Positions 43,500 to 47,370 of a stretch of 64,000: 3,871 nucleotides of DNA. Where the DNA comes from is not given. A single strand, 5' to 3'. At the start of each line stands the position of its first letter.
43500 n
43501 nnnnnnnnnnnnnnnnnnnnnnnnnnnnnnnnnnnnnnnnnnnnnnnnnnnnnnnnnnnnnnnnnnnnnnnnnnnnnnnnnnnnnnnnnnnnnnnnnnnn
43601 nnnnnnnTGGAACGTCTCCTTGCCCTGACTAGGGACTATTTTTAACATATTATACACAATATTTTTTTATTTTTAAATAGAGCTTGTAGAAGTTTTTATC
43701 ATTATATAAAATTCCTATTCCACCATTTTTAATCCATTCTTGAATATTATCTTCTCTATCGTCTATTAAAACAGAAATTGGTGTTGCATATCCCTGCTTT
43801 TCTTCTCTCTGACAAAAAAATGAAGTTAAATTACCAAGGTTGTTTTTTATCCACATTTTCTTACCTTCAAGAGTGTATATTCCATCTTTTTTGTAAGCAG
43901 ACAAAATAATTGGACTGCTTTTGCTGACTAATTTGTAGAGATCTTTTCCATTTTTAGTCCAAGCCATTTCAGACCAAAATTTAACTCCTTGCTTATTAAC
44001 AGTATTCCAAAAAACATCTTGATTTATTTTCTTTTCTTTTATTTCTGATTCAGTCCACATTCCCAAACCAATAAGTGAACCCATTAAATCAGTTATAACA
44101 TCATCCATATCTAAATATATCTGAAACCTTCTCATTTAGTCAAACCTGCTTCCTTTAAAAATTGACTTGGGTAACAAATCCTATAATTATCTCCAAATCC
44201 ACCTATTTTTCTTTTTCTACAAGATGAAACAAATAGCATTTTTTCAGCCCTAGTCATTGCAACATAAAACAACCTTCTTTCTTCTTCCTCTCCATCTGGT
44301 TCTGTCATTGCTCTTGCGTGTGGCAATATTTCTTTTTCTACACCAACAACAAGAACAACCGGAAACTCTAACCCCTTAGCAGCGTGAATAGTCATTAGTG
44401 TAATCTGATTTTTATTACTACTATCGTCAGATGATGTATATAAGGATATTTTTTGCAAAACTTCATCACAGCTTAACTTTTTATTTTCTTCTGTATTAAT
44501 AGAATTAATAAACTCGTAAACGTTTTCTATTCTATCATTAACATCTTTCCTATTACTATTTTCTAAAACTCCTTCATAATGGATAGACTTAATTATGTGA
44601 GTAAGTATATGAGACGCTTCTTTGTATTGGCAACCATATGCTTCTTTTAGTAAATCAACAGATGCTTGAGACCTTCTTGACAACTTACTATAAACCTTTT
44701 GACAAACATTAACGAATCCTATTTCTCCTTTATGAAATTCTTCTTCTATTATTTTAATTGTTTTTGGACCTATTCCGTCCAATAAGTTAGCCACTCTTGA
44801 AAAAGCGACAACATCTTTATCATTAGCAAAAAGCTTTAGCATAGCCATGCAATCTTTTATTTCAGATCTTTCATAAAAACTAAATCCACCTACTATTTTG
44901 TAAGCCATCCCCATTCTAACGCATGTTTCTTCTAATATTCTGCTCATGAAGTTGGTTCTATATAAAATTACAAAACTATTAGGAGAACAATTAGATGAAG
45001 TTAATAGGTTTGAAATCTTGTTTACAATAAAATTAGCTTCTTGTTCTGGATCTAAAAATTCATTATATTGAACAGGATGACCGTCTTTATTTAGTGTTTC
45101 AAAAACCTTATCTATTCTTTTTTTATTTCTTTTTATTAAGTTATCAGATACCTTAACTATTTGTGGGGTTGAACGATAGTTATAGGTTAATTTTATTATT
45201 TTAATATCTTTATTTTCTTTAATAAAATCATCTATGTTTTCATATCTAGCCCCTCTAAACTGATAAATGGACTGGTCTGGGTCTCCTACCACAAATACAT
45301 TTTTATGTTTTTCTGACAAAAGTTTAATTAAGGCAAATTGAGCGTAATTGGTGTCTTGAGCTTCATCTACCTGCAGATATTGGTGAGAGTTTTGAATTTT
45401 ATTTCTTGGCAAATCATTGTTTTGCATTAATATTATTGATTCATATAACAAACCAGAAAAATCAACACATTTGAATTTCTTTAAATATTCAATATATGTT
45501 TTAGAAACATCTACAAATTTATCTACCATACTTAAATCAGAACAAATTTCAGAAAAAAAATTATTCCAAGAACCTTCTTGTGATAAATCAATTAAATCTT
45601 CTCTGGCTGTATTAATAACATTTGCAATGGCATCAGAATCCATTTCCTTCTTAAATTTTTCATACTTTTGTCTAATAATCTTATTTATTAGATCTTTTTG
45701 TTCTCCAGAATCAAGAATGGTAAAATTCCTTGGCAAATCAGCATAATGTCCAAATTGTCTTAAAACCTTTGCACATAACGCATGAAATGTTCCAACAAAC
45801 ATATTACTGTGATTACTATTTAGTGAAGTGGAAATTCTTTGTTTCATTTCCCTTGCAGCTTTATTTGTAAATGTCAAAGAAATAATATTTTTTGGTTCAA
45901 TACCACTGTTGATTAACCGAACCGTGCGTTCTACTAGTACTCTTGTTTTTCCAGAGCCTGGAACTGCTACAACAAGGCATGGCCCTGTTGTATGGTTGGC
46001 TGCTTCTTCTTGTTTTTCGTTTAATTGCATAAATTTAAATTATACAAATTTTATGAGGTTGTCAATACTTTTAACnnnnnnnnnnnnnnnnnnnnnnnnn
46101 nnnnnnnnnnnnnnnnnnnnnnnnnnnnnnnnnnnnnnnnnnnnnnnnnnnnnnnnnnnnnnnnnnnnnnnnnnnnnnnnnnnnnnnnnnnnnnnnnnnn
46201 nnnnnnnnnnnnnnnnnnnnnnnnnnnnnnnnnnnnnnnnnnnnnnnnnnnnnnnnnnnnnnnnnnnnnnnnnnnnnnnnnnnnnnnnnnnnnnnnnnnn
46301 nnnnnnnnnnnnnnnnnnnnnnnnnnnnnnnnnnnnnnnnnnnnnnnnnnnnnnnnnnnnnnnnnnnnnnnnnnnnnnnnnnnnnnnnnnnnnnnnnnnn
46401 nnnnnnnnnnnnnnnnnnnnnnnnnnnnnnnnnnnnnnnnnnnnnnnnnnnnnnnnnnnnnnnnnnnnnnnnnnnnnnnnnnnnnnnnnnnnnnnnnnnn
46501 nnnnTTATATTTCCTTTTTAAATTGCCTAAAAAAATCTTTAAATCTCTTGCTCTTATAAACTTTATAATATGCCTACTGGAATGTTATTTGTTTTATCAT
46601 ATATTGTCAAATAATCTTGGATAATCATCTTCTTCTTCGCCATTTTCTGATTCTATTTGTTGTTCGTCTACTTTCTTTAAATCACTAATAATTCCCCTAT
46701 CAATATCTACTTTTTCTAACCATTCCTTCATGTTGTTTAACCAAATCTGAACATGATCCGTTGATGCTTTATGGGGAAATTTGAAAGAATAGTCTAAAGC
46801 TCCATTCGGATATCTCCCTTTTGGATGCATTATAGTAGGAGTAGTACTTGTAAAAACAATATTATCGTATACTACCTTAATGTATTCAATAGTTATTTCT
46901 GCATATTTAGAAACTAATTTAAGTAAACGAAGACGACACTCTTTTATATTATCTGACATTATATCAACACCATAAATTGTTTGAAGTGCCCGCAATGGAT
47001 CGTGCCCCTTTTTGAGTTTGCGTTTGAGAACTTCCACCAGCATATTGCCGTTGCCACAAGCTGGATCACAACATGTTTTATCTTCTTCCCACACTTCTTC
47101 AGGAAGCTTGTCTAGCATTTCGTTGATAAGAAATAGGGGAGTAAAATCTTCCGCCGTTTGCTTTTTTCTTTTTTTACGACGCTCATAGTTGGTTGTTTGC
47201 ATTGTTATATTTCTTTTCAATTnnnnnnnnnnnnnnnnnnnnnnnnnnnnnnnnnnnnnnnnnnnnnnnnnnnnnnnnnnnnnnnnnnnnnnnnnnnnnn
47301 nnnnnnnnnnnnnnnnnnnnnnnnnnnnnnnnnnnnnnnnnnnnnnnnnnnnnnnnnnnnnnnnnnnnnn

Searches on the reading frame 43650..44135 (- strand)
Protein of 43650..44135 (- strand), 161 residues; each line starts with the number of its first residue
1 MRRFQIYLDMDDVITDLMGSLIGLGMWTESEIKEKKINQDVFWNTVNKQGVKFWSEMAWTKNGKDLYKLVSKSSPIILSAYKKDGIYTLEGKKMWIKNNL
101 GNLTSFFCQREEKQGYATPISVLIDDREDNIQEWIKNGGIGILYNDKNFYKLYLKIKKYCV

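Call 12: search_protein_families(library=pfam, proteins=[window:43650-44135:-], max_evalue=0.01)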
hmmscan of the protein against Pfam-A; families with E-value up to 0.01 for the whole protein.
window:43650-44135:- (161 aa): 0 families

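Call 49: search_protein_families(library=phrogs, proteins=[window:43650-44135:-], max_evalue=0.001)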
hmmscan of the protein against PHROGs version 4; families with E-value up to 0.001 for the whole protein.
window:43650-44135:- (161 aa): 2 families
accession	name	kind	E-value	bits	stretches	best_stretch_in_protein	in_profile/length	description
phrog_2643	-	moron, auxiliary metabolic gene and host takeover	5.7e-23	82.5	1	4-148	7-160/182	5'-3' deoxyribonucleotidase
phrog_420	-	unknown function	8.2e-15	56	1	3-147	13-178/267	unknown function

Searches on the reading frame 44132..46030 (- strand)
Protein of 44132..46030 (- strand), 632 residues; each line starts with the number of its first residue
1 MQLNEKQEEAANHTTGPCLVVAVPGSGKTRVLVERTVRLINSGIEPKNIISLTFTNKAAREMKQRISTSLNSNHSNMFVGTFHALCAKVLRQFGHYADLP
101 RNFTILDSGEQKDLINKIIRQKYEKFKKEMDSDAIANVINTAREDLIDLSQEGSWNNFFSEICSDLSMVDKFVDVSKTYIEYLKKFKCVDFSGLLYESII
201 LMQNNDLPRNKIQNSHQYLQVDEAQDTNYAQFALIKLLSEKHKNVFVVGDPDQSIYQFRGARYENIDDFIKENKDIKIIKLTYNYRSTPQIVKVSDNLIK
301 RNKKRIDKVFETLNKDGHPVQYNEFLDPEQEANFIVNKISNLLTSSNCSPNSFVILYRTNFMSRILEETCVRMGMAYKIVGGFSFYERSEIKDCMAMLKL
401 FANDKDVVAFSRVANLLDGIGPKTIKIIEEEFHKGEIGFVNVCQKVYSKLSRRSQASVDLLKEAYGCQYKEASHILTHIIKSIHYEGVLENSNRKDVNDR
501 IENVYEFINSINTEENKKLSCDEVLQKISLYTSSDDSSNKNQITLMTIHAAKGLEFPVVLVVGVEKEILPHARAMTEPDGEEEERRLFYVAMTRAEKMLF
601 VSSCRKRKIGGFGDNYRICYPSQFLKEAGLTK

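Call 12: search_protein_families(library=pfam, proteins=[window:44132-46030:-], max_evalue=0.01)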
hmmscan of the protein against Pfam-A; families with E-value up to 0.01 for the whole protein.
window:44132-46030:- (632 aa): 9 families
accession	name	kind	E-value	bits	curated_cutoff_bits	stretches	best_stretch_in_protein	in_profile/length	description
PF00580.27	UvrD-helicase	-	5e-74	249.8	23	1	3-272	1-269/271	UvrD/REP helicase N-terminal domain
PF13361.12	UvrD_C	-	3.7e-65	221.1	25.6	1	279-605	1-349/350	UvrD-like helicase C-terminal domain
PF13245.12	AAA_19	-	1.1e-21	77.9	25.1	1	7-259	1-134/134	AAA domain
PF13538.12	UvrD_C_2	-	9.2e-11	41.9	27.4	1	543-601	2-51/52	UvrD-like helicase C-terminal domain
PF01443.25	Viral_helicase1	-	1.6e-10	41.6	21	1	472-599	104-224/228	Viral superfamily 1 RNA helicase core domain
PF13604.12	AAA_30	-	2.3e-09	37.7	27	1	2-68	1-68/191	AAA domain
PF13087.12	AAA_12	-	4.7e-06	26.7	27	0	536-601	132-190/195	AAA domain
PF13401.12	AAA_22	-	0.0024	18.6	27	0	14-105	4-89/130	AAA domain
PF08785.16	Ku_PK_bind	-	0.0085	16.7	25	0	116-167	27-78/120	Ku C terminal domain like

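Call 96: search_dna_similar(query=window:44132-46030:-, collection=phages, mode=protein, max_rows=15, max_evalue=1e-20)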
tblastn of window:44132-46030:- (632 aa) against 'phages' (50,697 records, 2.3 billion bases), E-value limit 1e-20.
Records with a match: 102; places in all: 104; records where one place covers at least 80% of the query: 85.
Best place of each record, by identity: <60% 102.
By first word of the organism name: Bacillus 42; Bacteriophage 34; Listeria 6; Acinetobacter 4; Clostridium 4; Salmonella 3; Staphylococcus 2; Escherichia 2; Enterococcus 1; Moorella 1; and 3 more.
By host as written in the record: - 38; Bacillus subtilis 8; Bacillus subtilis BEST7003 8; Listeria monocytogenes 6; Bacillus subtilis subsp. subtilis str. 168 6; Bacillus cereus 3; Staphylococcus aureus 2; Bacillus thuringiensis 2; and 22 more.
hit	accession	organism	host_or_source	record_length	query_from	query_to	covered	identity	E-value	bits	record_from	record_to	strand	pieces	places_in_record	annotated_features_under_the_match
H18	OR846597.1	Enterococcus phage Efs 1-1-1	Enterococcus faecalis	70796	3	627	99%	36.3%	7e-103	349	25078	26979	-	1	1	record has no annotation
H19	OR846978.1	Listeria phage LM 4-11-1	Listeria monocytogenes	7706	3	611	96%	37.0%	2e-105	356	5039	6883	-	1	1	record has no annotation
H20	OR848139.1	Listeria phage LM 4-14-1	Listeria monocytogenes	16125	3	611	96%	37.0%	2e-105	356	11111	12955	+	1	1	record has no annotation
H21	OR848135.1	Listeria phage LM 4-14-1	Listeria monocytogenes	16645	3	611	96%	37.0%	2e-105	356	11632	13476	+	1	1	record has no annotation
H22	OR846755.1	Listeria phage LM 4-11-1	Listeria monocytogenes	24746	3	611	96%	37.0%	2e-105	356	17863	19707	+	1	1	record has no annotation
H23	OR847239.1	Listeria phage LM 4-11-1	Listeria monocytogenes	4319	3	627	99%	35.9%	4e-106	355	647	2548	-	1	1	record has no annotation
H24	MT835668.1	Bacteriophage sp.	human fecal samples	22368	2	627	99%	35.7%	2e-101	344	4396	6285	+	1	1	record has no annotation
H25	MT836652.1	Bacteriophage sp.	human fecal samples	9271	2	627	99%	35.7%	4e-102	347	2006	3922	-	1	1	record has no annotation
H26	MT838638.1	Bacteriophage sp.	human fecal samples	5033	3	627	99%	35.7%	3e-100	340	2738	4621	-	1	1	record has no annotation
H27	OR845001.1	Staphylococcus phage SA 1306 Kay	Staphylococcus aureus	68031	2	627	99%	35.1%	4e-109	367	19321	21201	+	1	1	record has no annotation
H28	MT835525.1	Bacteriophage sp.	human fecal samples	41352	3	627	99%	35.0%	4e-98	335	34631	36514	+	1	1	record has no annotation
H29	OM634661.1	Bacillus phage vB_BauM_KLEB27-3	Bacillus australimaris sKR4M-27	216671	3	627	99%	34.8%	6e-106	358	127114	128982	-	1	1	DNA helicase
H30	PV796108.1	Bacillus phage Edson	Bacillus cereus BC102p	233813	2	627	99%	34.6%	2e-97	333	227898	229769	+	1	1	DNA helicase PcrA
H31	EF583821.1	Bacillus phage 0305phi8-36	Bacillus thuringiensis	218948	3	627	99%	34.1%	4e-102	347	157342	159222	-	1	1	ORF023: PcrA helicase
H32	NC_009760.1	Bacillus phage 0305phi8-36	Bacillus thuringiensis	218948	3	627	99%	34.1%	4e-102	347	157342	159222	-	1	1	ORF023: DNA helicase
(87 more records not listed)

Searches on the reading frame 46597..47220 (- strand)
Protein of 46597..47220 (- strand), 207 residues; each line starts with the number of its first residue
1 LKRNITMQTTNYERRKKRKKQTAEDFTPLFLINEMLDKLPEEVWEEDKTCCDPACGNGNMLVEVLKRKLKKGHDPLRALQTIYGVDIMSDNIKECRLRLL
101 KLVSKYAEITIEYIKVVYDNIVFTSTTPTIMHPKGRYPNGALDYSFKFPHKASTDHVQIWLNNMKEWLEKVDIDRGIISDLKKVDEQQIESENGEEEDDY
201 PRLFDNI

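Call 49: search_protein_families(library=phrogs, proteins=[window:46597-47220:-], max_evalue=0.001)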
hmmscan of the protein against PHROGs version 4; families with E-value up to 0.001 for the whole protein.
window:46597-47220:- (207 aa): 4 families
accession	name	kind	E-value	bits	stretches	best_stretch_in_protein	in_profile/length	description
phrog_21201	-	other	7.3e-22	78.8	1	15-147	14-142/156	DNA methyltransferase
phrog_11371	-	unknown function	1.5e-21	77.9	1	13-108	280-371/383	-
phrog_4376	-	unknown function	8.5e-12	46.4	1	4-96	7-99/134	-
phrog_2713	-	unknown function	0.00017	21.7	1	16-97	185-261/520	-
